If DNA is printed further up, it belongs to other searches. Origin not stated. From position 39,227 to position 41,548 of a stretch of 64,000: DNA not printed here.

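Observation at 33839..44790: GDP-L-fucose synthesis genes fused into one operon with three tandem TPR/GT41 (OGT/SPINDLY-like) glycosyltransferases: candidate bacterial protein O-fucosylation system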

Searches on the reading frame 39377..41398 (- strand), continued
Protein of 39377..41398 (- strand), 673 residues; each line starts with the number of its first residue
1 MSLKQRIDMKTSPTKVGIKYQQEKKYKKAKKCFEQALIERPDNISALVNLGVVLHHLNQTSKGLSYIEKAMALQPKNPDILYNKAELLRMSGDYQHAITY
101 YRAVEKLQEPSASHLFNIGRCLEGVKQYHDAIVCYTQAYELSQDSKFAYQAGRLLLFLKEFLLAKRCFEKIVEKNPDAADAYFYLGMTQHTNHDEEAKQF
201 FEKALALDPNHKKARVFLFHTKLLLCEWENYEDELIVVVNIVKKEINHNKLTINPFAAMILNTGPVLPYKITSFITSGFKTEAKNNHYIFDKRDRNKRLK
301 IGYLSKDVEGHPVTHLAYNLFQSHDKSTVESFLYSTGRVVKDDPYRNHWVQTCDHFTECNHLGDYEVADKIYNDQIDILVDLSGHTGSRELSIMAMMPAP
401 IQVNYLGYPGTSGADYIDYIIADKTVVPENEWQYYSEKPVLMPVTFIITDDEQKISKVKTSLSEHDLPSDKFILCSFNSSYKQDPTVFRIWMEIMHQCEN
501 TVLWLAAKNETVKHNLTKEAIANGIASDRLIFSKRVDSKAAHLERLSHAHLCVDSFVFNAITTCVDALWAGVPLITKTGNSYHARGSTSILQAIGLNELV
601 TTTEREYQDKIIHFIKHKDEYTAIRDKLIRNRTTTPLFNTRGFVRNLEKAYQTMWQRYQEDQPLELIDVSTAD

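Call 22: find_related_loci(query=A1, collection=genome_contigs, flank=10000)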
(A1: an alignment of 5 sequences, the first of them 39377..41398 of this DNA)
Query A1 (673 aa) in genome_contigs; peptide patterns used: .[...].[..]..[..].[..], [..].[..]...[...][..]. (x = any residue, [..] = any of these).
599 stretches matched a pattern (row limit reached: there are more); 560 encode a relative of the query (tblastn E <= 1e-3); the best 80 are kept; 80 distinct loci.
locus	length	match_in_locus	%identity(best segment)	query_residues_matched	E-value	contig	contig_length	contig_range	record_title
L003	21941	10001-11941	36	16-658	2e-122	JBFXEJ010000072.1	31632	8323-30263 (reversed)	MAG: Desulfococcaceae bacterium isolate CA_2019_TPIn_113 NODE_4446_length_31632_cov_6.614950_TPIn, whole genome shotgun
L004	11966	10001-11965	34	16-655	8e-120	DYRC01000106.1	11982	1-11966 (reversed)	MAG TPA_asm: Desulfonema limicola isolate SulCav_GS10_10_45_377 SulCav_GS10_10_9087_length_11982_cov_207_718035, whole g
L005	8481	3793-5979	34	17-669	9e-118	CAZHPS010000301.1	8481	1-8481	MAG TPA_asm: uncultured Desulfobacterales bacterium isolate binchicken_co113_226 genome assembly, contig: NODE_10210_len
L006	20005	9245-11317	34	17-669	6e-120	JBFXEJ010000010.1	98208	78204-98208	MAG: Desulfococcaceae bacterium isolate CA_2019_TPIn_113 NODE_778_length_98208_cov_6.916651_TPIn, whole genome shotgun s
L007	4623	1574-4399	33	16-654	9e-109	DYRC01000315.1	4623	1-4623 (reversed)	MAG TPA_asm: Desulfonema limicola isolate SulCav_GS10_10_45_377 SulCav_GS10_10_37928_length_4623_cov_202_153897, whole g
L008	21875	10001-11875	31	2-669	6e-106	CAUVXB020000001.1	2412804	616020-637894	MAG: Alphaproteobacteria bacterium isolate 8c258d8c-a111-4014-ac25-dd31ebeb1c18 genome assembly, contig: contig_1, whole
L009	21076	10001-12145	32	7-669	2e-103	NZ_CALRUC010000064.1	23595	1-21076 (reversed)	MAG: Ferrovibrio terrae isolate JJ-MA1B5-281-4-m1-bin327 JJ-MA1B5-281-C487, whole genome shotgun sequence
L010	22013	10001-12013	33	16-672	7e-103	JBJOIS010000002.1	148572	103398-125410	MAG: Pseudomonadota bacterium isolate southforkpolouse_2019_sw_WHONDRS-S19S_0055_A_bin.38 scaffold_000034, whole genome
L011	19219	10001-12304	35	15-669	1e-120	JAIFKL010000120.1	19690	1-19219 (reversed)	MAG: Desulfobacteraceae bacterium isolate bin_101 scaffold_2535, whole genome shotgun sequence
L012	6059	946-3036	31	15-670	3e-101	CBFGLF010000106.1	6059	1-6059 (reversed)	MAG TPA_asm: uncultured Methylotenera sp. isolate SRR29743981_binner12_Refined_11 genome assembly, contig: ERZ27251305.1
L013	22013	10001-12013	31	14-655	8e-101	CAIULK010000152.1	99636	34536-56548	MAG: uncultured Rhodospirillaceae bacterium isolate AM-2014_bin-0959 genome assembly, contig: bin-0959:152/269, whole ge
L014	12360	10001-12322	33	17-669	1e-99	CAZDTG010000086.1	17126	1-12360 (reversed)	MAG TPA_asm: uncultured Steroidobacteraceae bacterium isolate SRP272529_co1_120 genome assembly, contig: NODE_5616_lengt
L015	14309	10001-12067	32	16-660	6e-98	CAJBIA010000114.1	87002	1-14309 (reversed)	MAG: uncultured Methylophilaceae bacterium isolate D-2_bin-056 genome assembly, contig: bin-056:114/159, whole genome sh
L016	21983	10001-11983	31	15-660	4e-97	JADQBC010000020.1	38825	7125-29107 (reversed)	MAG: Gomphosphaeria aponina SAG 52.96 = DSM 107014 isolate JP213 k141_25962, whole genome shotgun sequence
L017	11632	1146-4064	33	2-670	5e-116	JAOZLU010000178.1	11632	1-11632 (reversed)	MAG: Desulfobacterales bacterium isolate GMC2_bin_2_sub GMC2_1007_length_11632_cov_46.661657, whole genome shotgun seque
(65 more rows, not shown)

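Call 26: find_related_loci(query=A1, collection=metagenome_contigs, flank=10000)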
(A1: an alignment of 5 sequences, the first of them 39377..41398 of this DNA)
Query A1 (673 aa) in metagenome_contigs; peptide patterns used: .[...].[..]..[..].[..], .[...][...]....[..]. (x = any residue, [..] = any of these).
600 stretches matched a pattern (row limit reached: there are more); 542 encode a relative of the query (tblastn E <= 1e-3); the best 80 are kept; 80 distinct loci.
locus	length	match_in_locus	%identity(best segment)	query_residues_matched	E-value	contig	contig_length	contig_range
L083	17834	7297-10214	33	2-670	3e-116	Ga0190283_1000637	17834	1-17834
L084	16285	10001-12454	33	2-672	1e-115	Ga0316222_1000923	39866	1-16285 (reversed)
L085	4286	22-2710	33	2-670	2e-114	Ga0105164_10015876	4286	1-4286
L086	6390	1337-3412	32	3-663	8e-112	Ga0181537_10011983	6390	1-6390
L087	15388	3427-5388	34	21-670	4e-111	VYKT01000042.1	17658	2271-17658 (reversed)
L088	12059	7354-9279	36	16-669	1e-110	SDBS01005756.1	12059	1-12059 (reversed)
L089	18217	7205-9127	34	16-662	2e-110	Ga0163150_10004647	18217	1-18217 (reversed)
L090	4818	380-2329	33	16-670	1e-110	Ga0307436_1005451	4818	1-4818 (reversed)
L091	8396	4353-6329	33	16-669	6e-110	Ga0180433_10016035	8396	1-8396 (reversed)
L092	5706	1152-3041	32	25-659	2e-109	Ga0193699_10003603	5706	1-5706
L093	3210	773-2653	33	25-657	3e-112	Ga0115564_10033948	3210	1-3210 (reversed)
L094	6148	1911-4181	33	3-662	3e-109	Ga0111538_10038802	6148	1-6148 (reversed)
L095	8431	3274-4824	37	26-658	3e-107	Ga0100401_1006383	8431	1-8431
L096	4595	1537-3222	35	82-657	1e-106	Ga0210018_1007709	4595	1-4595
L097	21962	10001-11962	33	14-657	1e-105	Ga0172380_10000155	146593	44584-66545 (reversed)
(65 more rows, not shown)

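Call 48: find_homologous_proteins(query=A1, max_evalue=1e-150)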
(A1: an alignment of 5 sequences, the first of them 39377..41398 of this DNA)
Query A1 (5 sequences) (673 aa, profile of the alignment): 1337 proteins with E <= 1e-150 among 8000 candidates; the best 120 are listed.
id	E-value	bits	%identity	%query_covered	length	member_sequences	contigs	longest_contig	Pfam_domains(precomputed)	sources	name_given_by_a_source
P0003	0.0e+0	1136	42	97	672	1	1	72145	PF13431.13,PF23914.2,PF25062.2,PF13414.13,PF13176.13,PF13428.13,PF13844.13,PF25064.2,PF14559.13,PF24575.2,PF13371.13,PF00515.35,PF13424.13,PF21033.5,PF13432.13,PF13181.13,PF07719.24,PF13174.13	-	-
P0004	0.0e+0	1109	42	98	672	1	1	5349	PF13431.13,PF23914.2,PF13414.13,PF13176.13,PF13428.13,PF13844.13,PF13374.13,PF14559.13,PF00515.35,PF12895.14,PF13424.13,PF13432.13,PF13181.13,PF07719.24,PF13174.13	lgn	-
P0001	0.0e+0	1106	100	99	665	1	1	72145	PF13431.13,PF23914.2,PF25062.2,PF13414.13,PF13176.13,PF12569.15,PF13428.13,PF13844.13,PF14559.13,PF24575.2,PF13371.13,PF00515.35,PF12895.14,PF13424.13,PF21033.5,PF13432.13,PF13429.13,PF13181.13,PF07719.24,PF13174.13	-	-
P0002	2.4e-269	913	34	97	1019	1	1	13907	PF13431.13,PF23914.2,PF13414.13,PF13428.13,PF13844.13,PF14559.13,PF13371.13,PF00515.35,PF12895.14,PF13424.13,PF13432.13,PF13181.13,PF07719.24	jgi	-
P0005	8.0e-245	832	32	98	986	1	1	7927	PF13431.13,PF23914.2,PF25062.2,PF13414.13,PF13176.13,PF13428.13,PF13844.13,PF13374.13,PF07721.21,PF14559.13,PF24575.2,PF13371.13,PF00515.35,PF12895.14,PF13424.13,PF21033.5,PF13432.13,PF13181.13,PF01239.29,PF07719.24,PF13174.13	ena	-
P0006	1.5e-238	812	29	97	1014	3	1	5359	PF13431.13,PF23914.2,PF25062.2,PF13414.13,PF13176.13,PF13428.13,PF13844.13,PF14559.13,PF13371.13,PF00515.35,PF13424.13,PF13432.13,PF13181.13,PF07719.24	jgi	jgi:predicted O-linked N-acetylglucosamine transferase (SPINDLY family)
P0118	7.3e-218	743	31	98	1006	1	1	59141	PF25063.1,PF13431.13,PF23914.2,PF25062.2,PF13414.13,PF21545.4,PF13176.13,PF13428.13,PF13844.13,PF13374.13,PF14559.13,PF24575.2,PF13371.13,PF00515.35,PF12895.14,PF13424.13,PF21033.5,PF13432.13,PF23233.2,PF13181.13,PF01239.29,PF07719.24,PF13174.13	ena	-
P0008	2.6e-215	735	34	96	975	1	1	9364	PF10602.16,PF03704.24,PF25060.1,PF13414.13,PF04781.18,PF23938.2,PF10952.16,PF23558.2,PF12569.15,PF23241.2,PF13844.13,PF14216.13,PF13374.13,PF07721.21,PF24575.2,PF02259.30,PF00515.35,PF13424.13,PF23233.2,PF13429.13,PF07719.24,PF13174.13,PF20308.5,PF25063.1,PF13431.13,PF23914.2,PF13176.13,PF24885.2,PF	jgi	jgi:predicted O-linked N-acetylglucosamine transferase (SPINDLY family)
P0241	3.5e-215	735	31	98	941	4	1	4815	PF13414.13,PF21545.4,PF13844.13,PF13374.13,PF24575.2,PF22788.3,PF00515.35,PF13424.13,PF23233.2,PF07719.24,PF13174.13,PF25063.1,PF13431.13,PF23914.2,PF25062.2,PF13176.13,PF13428.13,PF25064.2,PF14559.13,PF10516.16,PF13371.13,PF12895.14,PF21033.5,PF13432.13,PF13181.13,PF01239.29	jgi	jgi:protein O-GlcNAc transferase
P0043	2.7e-208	712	33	99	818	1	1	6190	PF13414.13,PF10952.16,PF12569.15,PF13844.13,PF13374.13,PF24575.2,PF02259.30,PF00515.35,PF13424.13,PF13429.13,PF07719.24,PF13174.13,PF20308.5,PF25063.1,PF13431.13,PF23914.2,PF13176.13,PF24885.2,PF13428.13,PF14559.13,PF13371.13,PF17874.8,PF12895.14,PF21033.5,PF13432.13,PF13181.13,PF10373.16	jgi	jgi:protein O-GlcNAc transferase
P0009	4.8e-208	711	36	98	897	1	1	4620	PF25063.1,PF13431.13,PF23914.2,PF13414.13,PF10952.16,PF13176.13,PF13428.13,PF13844.13,PF13374.13,PF14559.13,PF24575.2,PF10516.16,PF13371.13,PF00515.35,PF12895.14,PF13424.13,PF21033.5,PF13432.13,PF13181.13,PF01239.29,PF07719.24,PF13174.13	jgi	jgi:predicted O-linked N-acetylglucosamine transferase (SPINDLY family)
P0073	2.3e-204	699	35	99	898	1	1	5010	PF25063.1,PF13431.13,PF23914.2,PF25062.2,PF07720.19,PF13414.13,PF13176.13,PF13428.13,PF13844.13,PF25064.2,PF13374.13,PF14559.13,PF24575.2,PF13371.13,PF00515.35,PF12895.14,PF13424.13,PF21033.5,PF13432.13,PF13181.13,PF01239.29,PF07719.24,PF13174.13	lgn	-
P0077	2.5e-203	695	34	95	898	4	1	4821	PF03704.24,PF13414.13,PF13844.13,PF13374.13,PF07721.21,PF00515.35,PF13424.13,PF13429.13,PF07719.24,PF13174.13,PF25063.1,PF13431.13,PF23914.2,PF25062.2,PF13176.13,PF13428.13,PF04733.21,PF25064.2,PF14559.13,PF13371.13,PF12895.14,PF21033.5,PF13432.13,PF13181.13,PF12968.14,PF01239.29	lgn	-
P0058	1.9e-202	692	35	96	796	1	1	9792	PF25063.1,PF13431.13,PF23914.2,PF25062.2,PF13414.13,PF13176.13,PF12569.15,PF13428.13,PF13844.13,PF13374.13,PF14559.13,PF24575.2,PF13371.13,PF00515.35,PF12895.14,PF13424.13,PF21033.5,PF13432.13,PF13181.13,PF01239.29,PF07719.24,PF13174.13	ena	-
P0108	7.0e-201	687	32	96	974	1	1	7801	PF03704.24,PF13414.13,PF12569.15,PF17004.12,PF13844.13,PF13374.13,PF07721.21,PF24575.2,PF00515.35,PF13424.13,PF07719.24,PF13174.13,PF20308.5,PF25063.1,PF13431.13,PF23914.2,PF25062.2,PF13176.13,PF13428.13,PF04733.21,PF14559.13,PF10516.16,PF13371.13,PF21170.5,PF12895.14,PF21033.5,PF13432.13,PF13181.13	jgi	jgi:protein O-GlcNAc transferase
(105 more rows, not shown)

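Call 58: find_encoding_contigs(protein=P0001, flank=1000, max_places=3)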
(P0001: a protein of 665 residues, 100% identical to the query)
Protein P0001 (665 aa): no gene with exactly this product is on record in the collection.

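Call 65: predict_structure(alignment_id=A2)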
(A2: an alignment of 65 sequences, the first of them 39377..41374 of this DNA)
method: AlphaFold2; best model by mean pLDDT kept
length: 665 residues; sequences in the alignment: 65
mean_pLDDT: 93.7   pTM: 0.90
mean pLDDT of the five models: 93.7, 93.4, 93.2, 92.5, 92.2
residues with pLDDT >= 90: 565; 70-90: 88; 50-70: 11; < 50: 1
segments of 3 or more residues with pLDDT < 50: none
pLDDT, mean of each block of 10 residues (from residue 1): 86 97 98 97 97 97 97 97 95 97 97 94 98 97 96 96 97 97 92 98 96 95 95 94 87 86 92 80 86 94 90 96 95 91 96 91 97 83 90 86 87 94 94 94 93 96 96 91 98 95 96 97 94 96 91 90 96 89 96 97 97 96 93 96 97 96 78
secondary structure, 60 per line:
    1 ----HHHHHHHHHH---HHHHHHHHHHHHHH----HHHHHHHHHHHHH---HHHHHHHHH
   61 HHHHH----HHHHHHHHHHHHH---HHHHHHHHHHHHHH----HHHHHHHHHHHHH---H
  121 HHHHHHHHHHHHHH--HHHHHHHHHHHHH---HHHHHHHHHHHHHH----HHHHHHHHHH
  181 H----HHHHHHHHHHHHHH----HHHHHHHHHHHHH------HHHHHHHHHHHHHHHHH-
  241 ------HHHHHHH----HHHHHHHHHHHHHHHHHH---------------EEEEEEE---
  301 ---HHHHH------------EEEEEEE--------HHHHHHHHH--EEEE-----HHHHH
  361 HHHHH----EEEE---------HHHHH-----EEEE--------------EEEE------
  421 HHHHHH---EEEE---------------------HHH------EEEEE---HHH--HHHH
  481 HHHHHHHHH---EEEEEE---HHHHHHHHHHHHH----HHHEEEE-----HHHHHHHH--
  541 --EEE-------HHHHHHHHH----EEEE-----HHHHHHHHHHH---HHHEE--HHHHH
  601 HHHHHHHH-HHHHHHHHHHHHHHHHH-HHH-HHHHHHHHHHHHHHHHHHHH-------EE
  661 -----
elements in order: H5-14 H18-31 H36-48 H52-65 H70-82 H86-99 H104-116 H120-134 H137-149 H153-166 H171-181 H186-199 H204-216 H223-239 H247-253 H258-275 E291-297 H304-308 E321-327 H336-344 E347-350 H356-365 E370-373 H383-387 E393-396 E411-414 H421-426 E430-433 E464-468 H477-489 E493-498 H502-514 E522-525 H531-538 E543-545 H553-561 E566-569 H575-585 H596-608 H610-626 H632-651
